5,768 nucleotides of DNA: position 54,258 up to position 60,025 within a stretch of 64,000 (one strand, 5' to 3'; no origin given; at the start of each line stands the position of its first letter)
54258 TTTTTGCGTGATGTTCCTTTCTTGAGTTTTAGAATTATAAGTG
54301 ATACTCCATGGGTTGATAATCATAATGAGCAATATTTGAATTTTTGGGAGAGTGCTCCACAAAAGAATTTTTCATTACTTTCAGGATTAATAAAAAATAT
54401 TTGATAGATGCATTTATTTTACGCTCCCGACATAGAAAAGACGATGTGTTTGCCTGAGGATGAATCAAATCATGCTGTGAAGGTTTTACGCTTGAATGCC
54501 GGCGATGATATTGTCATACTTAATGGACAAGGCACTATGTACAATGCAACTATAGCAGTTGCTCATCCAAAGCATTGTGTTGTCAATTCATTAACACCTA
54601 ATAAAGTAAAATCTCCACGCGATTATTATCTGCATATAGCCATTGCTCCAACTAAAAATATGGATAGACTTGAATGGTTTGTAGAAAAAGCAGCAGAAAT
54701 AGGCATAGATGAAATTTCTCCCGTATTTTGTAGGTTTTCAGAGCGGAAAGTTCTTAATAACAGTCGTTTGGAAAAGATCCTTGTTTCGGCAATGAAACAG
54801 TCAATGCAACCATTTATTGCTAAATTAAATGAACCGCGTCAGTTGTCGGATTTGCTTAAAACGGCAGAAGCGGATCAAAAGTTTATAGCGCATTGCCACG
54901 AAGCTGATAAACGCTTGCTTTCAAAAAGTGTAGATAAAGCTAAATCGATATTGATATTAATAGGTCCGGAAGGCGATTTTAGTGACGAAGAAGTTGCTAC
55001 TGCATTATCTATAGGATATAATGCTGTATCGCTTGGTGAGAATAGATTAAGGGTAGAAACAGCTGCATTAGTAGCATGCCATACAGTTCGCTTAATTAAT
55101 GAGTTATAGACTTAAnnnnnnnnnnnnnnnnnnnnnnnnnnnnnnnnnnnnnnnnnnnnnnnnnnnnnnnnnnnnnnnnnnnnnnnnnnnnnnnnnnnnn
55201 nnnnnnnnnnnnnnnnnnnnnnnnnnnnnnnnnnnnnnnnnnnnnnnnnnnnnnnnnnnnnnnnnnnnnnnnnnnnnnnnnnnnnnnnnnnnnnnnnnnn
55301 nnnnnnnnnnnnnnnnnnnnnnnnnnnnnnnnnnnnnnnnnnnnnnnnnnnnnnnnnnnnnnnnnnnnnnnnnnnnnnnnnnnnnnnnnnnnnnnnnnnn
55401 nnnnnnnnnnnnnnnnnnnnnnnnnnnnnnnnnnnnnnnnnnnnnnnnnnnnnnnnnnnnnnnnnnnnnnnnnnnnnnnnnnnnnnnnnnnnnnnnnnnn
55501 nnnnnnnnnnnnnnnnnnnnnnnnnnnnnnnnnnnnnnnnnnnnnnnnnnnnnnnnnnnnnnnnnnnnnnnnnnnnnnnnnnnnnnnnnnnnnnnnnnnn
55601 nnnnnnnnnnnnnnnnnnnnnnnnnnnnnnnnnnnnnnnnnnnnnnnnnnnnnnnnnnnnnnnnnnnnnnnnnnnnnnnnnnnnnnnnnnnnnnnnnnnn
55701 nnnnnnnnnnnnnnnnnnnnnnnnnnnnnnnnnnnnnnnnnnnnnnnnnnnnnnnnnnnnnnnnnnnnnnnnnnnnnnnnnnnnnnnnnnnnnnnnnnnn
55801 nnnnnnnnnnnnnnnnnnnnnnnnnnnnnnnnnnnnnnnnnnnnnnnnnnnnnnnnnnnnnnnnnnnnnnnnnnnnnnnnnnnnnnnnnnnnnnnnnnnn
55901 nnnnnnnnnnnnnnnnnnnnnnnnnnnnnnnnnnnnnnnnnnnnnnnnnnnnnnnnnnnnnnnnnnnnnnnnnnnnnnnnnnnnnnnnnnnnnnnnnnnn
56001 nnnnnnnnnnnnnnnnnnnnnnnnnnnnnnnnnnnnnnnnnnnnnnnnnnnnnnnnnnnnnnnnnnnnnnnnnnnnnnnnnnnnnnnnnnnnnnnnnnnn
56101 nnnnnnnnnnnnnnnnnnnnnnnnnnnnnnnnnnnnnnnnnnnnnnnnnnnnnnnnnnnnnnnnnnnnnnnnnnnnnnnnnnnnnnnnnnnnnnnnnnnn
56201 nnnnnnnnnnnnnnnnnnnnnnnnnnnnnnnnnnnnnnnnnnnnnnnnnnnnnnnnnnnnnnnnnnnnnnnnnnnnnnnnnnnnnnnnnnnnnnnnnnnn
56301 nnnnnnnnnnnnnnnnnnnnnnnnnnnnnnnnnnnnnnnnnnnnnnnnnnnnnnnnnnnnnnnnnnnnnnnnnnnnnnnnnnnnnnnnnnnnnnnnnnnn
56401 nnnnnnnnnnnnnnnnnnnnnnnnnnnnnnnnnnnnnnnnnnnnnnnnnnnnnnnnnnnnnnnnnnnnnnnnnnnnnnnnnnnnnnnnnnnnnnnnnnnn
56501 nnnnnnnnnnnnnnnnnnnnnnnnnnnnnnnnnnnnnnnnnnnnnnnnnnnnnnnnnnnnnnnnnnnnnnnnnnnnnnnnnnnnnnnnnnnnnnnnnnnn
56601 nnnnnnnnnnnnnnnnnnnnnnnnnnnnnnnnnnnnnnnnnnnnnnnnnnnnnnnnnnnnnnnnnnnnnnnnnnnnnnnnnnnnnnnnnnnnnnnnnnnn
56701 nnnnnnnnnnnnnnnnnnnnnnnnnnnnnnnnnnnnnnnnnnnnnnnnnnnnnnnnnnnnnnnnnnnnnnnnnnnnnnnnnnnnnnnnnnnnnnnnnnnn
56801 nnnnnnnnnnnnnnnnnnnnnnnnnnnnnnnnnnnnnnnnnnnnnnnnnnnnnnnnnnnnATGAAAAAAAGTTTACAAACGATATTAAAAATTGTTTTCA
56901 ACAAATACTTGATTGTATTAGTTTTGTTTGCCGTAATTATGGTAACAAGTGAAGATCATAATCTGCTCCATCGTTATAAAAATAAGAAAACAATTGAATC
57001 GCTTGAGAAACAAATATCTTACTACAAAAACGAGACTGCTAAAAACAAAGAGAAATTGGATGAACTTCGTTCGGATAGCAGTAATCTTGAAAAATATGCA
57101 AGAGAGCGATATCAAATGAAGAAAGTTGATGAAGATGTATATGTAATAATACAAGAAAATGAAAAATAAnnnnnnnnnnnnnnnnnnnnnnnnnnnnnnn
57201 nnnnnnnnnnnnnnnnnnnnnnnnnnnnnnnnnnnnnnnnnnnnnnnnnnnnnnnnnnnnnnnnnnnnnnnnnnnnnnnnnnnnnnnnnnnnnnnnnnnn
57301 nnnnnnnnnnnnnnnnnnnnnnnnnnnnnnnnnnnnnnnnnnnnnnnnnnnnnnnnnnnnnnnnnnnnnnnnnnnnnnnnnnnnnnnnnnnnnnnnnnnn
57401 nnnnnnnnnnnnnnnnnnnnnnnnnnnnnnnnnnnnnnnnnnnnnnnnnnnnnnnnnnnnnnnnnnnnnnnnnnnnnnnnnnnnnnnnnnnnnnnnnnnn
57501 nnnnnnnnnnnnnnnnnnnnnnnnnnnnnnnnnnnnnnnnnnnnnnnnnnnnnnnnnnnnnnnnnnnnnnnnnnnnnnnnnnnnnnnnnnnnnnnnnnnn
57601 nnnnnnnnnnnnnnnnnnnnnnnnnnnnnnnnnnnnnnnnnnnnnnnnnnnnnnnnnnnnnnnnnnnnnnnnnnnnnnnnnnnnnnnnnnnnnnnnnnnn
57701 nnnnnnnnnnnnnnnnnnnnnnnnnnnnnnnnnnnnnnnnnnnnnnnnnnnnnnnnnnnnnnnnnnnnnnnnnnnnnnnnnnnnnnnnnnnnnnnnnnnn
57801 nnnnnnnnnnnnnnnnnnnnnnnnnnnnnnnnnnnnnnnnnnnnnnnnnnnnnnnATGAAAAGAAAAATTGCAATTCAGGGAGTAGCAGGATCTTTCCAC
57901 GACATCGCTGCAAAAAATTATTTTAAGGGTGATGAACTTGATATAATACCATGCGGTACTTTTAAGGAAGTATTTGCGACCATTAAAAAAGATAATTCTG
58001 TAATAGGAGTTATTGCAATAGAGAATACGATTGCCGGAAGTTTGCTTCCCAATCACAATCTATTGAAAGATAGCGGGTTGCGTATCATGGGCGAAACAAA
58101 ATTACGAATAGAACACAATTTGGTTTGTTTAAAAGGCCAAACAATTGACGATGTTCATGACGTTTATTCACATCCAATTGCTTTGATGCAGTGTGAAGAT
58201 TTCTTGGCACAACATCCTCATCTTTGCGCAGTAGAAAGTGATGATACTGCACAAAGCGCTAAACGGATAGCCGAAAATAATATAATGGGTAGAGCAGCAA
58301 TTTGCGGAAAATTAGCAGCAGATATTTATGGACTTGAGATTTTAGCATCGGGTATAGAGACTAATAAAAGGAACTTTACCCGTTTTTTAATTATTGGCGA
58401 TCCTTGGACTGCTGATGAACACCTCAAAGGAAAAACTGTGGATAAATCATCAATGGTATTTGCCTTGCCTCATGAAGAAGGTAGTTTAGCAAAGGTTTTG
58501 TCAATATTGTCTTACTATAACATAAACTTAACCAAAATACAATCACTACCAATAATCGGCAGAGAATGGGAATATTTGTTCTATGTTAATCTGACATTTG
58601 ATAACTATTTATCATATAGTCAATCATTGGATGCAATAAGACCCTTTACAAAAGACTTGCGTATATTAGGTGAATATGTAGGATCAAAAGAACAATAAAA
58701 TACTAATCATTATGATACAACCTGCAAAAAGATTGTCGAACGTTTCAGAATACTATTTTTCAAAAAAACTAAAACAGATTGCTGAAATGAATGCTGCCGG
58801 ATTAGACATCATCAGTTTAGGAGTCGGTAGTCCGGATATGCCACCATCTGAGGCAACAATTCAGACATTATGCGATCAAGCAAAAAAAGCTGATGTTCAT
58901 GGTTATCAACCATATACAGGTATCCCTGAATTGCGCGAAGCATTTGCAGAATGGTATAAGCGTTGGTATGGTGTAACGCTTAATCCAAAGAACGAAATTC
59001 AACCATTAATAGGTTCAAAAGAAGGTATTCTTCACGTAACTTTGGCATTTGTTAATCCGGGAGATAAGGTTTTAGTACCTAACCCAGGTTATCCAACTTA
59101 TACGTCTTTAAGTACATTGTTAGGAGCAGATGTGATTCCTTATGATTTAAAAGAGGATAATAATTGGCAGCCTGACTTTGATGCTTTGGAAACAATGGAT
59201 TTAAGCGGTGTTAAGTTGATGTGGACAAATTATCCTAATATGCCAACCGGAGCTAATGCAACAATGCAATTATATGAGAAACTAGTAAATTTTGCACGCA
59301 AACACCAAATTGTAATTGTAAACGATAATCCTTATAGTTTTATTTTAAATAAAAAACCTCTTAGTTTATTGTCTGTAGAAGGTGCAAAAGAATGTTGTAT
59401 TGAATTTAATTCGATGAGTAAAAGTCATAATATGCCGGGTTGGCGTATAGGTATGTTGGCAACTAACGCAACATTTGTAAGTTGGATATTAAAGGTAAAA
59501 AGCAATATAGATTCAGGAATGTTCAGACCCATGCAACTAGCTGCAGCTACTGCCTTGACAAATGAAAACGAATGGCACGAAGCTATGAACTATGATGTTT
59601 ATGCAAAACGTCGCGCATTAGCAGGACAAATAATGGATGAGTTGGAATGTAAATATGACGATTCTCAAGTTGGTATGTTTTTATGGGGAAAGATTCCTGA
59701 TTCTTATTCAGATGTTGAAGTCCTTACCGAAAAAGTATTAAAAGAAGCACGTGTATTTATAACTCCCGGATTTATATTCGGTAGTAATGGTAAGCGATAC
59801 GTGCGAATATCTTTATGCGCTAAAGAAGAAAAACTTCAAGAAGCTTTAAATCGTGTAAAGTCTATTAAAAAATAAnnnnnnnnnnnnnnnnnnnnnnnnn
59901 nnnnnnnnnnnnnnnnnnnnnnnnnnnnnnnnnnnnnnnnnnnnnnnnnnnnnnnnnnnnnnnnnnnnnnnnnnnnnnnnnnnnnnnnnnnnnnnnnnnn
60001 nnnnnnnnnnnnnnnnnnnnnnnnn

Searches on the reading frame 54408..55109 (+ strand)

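Call 65: search_protein_families(library=pfam, proteins=[window:54408-55109:+], max_evalue=0.01)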
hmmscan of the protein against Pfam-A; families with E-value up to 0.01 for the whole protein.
window:54408-55109:+ (233 aa): 2 families
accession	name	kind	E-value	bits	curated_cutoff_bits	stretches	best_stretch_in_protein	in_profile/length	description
PF04452.19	Methyltrans_RNA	-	1.6e-39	135.6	23.9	1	74-227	6-164/165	RNA methyltransferase domain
PF20260.4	PUA_4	-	8.4e-12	45.4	23.9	1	15-59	1-45/48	RNA methyltransferase PUA domain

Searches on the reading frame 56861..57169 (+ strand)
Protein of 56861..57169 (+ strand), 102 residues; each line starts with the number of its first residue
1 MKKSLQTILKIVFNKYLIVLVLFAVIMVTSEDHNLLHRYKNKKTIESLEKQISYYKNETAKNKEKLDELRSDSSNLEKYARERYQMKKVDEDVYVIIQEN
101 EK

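Call 65: search_protein_families(library=pfam, proteins=[window:56861-57169:+], max_evalue=0.01)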
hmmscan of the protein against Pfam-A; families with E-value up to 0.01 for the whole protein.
window:56861-57169:+ (102 aa): 1 family
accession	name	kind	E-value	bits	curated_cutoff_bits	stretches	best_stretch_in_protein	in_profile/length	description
PF04977.20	DivIC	-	3.6e-10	40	28.9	1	22-98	3-79/80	Septum formation initiator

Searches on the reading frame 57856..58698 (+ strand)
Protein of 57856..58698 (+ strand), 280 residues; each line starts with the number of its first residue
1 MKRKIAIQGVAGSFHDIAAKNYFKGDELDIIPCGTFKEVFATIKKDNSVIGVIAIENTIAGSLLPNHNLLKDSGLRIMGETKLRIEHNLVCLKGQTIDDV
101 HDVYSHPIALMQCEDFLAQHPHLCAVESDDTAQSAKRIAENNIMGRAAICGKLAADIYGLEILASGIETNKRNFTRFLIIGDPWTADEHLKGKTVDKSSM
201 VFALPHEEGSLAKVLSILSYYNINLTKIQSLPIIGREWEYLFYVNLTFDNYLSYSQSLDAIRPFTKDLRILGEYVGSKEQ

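Call 6: search_protein_families(library=pfam, proteins=[window:57856-58698:+])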
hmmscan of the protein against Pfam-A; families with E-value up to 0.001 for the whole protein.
window:57856-58698:+ (280 aa): 1 family
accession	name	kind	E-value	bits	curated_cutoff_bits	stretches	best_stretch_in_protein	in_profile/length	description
PF00800.23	PDT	-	3.3e-55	187.2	25.2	1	5-182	1-178/181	Prephenate dehydratase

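Call 7: search_protein_families(library=ncbifam, proteins=[window:57856-58698:+])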
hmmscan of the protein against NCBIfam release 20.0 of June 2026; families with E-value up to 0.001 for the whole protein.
window:57856-58698:+ (280 aa): 4 families
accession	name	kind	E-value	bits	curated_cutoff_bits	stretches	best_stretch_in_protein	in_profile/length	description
NF008865.0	PRK11898.1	equivalog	8.7e-57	192.4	219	1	4-275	3-277/284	prephenate dehydratase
NF008866.0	PRK11899.1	equivalog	9.9e-56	189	359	1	2-278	5-277/283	prephenate dehydratase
NF007910.0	PRK10622.1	equivalog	6e-40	137.3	577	1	4-275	105-376/386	bifunctional chorismate mutase/prephenate dehydratase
TIGR01268.1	Phe4hydrox_tetr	equivalog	1.6e-05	23.9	704.8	1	194-250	13-69/436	phenylalanine 4-monooxygenase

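Call 9: find_homologous_proteins(query=window:57856-58698:+, max_evalue=1e-20)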
Query window:57856-58698:+ (280 aa): 8000 proteins with E <= 1e-20 among 8000 candidates; the best 120 are listed.
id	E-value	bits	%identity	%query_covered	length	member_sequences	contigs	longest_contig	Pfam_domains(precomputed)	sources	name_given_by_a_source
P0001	2.8e-180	615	98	100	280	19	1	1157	PF00800.24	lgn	-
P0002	3.7e-149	513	80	98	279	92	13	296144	PF00800.24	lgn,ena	-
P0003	2.8e-147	507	79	98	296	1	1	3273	PF00800.24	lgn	-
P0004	9.0e-147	506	80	98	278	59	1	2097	PF00800.24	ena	-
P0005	7.6e-146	503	80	98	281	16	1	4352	PF00800.24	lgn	-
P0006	5.8e-141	486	77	97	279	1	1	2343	PF00800.24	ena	-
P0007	1.5e-140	485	77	97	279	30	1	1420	PF00800.24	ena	-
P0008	1.9e-138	478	74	99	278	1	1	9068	PF00800.24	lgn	-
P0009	2.8e-138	478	74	99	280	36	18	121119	PF00800.24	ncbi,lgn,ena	-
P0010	4.1e-138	477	75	98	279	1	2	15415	PF00800.24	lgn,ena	-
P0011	6.1e-138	477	73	99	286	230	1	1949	PF00800.24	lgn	-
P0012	6.3e-138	477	75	97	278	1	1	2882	PF00800.24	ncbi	-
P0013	6.5e-138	476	75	98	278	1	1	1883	PF00800.24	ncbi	-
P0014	8.0e-138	476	73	97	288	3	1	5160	PF00800.24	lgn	-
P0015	9.3e-138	476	75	98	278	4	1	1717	PF00800.24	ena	-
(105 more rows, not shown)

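Call 11: find_related_loci(query=A1, collection=genome_contigs, flank=3000)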
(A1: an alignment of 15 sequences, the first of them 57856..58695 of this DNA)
Query A1 (280 aa) in genome_contigs; peptide patterns used: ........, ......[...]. (x = any residue, [..] = any of these).
600 stretches matched a pattern (row limit reached: there are more); 590 encode a relative of the query (tblastn E <= 1e-3); the best 80 are kept; 80 distinct loci.
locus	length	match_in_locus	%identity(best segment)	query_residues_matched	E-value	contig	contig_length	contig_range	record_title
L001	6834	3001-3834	73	1-279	1e-146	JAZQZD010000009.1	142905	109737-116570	MAG: Candidatus Enterocola sp. isolate T1900045158_TC20190152.MAGScoT_cleanbin_000001 SGB_4998_k141_2532245, whole genom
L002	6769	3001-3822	73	1-274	1e-143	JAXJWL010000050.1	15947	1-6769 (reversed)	MAG: Paludibacteraceae bacterium isolate DOME_MAG_6324 6324_C0410_k141_122876, whole genome shotgun sequence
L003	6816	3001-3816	71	3-274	3e-135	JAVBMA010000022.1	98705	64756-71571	MAG: Paludibacteraceae bacterium isolate EPI_MAG_00038 c_000001816208, whole genome shotgun sequence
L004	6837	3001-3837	68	1-279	2e-131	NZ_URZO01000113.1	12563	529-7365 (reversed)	Uncultured Parabacteroides sp. isolate UMGS1511, whole genome shotgun sequence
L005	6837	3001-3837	67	1-279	6e-131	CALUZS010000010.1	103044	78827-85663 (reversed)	MAG: uncultured Parabacteroides sp. isolate BRZ_QR__bin46 genome assembly, contig: BRZ_QR__NODE_110_length_103044_cov_10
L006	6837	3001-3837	68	1-279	1e-130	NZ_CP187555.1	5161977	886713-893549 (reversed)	Parabacteroides sp. ASD2025 chromosome, complete genome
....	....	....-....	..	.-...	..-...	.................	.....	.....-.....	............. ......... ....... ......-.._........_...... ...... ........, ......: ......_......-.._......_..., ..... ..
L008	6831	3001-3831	68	1-278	8e-129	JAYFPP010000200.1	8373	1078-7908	MAG: Paludibacter sp. isolate CA_125 c_CA_000000049872, whole genome shotgun sequence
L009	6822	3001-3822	66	1-274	9e-128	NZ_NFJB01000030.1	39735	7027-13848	Parabacteroides sp. An277 An277_contig_30, whole genome shotgun sequence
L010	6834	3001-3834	67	1-278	1e-127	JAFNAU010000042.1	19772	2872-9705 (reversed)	MAG: Bacteroidetes bacterium isolate CTSoil_026 scaffold_5096, whole genome shotgun sequence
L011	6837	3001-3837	66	1-279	1e-127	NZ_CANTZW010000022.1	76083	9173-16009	MAG: uncultured Parabacteroides sp. isolate chick01__bin1 chick01__NODE_64_length_76083_cov_12.791603, whole genome shot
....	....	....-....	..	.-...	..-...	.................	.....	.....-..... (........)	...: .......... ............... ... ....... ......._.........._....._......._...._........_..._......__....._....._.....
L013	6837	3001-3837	66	1-279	2e-126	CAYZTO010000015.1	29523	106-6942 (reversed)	MAG TPA_asm: uncultured Parabacteroides sp. isolate SRP141132_co1_20 genome assembly, contig: NODE_1096_length_29523_cov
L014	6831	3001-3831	65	1-278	3e-125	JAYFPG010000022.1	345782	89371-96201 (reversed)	MAG: Paludibacter sp. isolate CA_107 c_CA_000000057755, whole genome shotgun sequence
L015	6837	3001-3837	64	1-279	2e-124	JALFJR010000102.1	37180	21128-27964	MAG: Parabacteroides sp. isolate SUG742 k141_385763, whole genome shotgun sequence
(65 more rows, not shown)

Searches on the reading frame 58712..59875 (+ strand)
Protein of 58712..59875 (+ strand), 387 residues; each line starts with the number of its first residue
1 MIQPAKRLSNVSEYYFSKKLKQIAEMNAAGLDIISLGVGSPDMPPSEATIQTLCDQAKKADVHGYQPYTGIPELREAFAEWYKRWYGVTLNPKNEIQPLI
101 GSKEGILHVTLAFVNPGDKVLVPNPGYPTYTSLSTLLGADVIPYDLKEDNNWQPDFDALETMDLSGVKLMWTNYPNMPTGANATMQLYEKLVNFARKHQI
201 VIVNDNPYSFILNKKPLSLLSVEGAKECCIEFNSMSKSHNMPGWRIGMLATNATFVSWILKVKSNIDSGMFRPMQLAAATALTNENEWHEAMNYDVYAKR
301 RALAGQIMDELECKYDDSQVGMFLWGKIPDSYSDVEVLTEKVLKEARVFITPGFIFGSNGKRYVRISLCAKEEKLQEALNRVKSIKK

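Call 6: search_protein_families(library=pfam, proteins=[window:58712-59875:+])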
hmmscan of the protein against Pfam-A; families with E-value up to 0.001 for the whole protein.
window:58712-59875:+ (387 aa): 1 family
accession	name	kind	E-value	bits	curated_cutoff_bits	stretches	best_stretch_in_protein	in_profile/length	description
PF00155.27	Aminotran_1_2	-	1.6e-61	209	19.7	1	32-382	2-361/361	Aminotransferase class I and II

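Call 7: search_protein_families(library=ncbifam, proteins=[window:58712-59875:+])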
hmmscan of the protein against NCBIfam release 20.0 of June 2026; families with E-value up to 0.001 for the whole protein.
window:58712-59875:+ (387 aa): 69 families (the best 25 are shown)
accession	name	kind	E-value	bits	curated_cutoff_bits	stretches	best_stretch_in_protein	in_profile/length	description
NF006756.0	PRK09276.1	subfamily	1.4e-122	409.4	507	1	2-386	2-386/387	LL-diaminopimelate aminotransferase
TIGR03540.1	DapC_direct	equivalog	2.7e-119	398.5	593.25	1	5-384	3-382/383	LL-diaminopimelate aminotransferase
NF005977.0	PRK08068.1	subfamily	8.2e-99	331.4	494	1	2-385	3-386/391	transaminase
NF005815.0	PRK07681.1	equivalog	1e-96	324.4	545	1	1-384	2-384/399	LL-diaminopimelate aminotransferase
NF004611.0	PRK05942.1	equivalog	5.2e-95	318.7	628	1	2-384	6-388/394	aspartate aminotransferase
NF006604.0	PRK09148.1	equivalog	9.7e-83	278.4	648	1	6-384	6-387/406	LL-diaminopimelate aminotransferase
NF006033.0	PRK08175.1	equivalog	2.6e-82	277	647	1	7-385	12-393/407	alanine transaminase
NF006387.0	PRK08636.1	equivalog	4.6e-78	263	675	1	8-384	10-396/403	LL-diaminopimelate aminotransferase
NF005613.0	PRK07366.1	equivalog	1.2e-77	261.6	486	1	4-384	3-386/391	LL-diaminopimelate aminotransferase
NF004937.0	PRK06290.1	equivalog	5.4e-74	249.3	585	1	17-349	30-367/410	LL-diaminopimelate aminotransferase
NF041364.1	GntC_guanitoxin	equivalog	6.7e-70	235.8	415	1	34-384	1-355/356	guanitoxin biosynthesis PLP-dependent (S)-gamma-hydroxy-L-arginine cyclodehydratase GntC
TIGR03537.1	DapC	equivalog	8.9e-60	202.5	453.6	1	34-382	3-347/350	succinyldiaminopimelate transaminase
NF006229.0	PRK08361.1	equivalog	4.5e-56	190.5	624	1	19-384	21-386/391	aspartate aminotransferase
NF005588.0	PRK07309.1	equivalog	7e-54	183.2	576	1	24-384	23-384/391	pyridoxal phosphate-dependent aminotransferase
NF041091.1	asp_aminotase_Arch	equivalog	2.2e-52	178.2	550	1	22-384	18-373/376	aspartate aminotransferase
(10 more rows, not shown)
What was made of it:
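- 57856..61756 (+): The regulated operon: prephenate dehydratase, aminotransferase, DAHP synthase/chorismate mutase and prephenate dehydrogenase. Pfam and NCBIfam matches (calls 6, 7).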
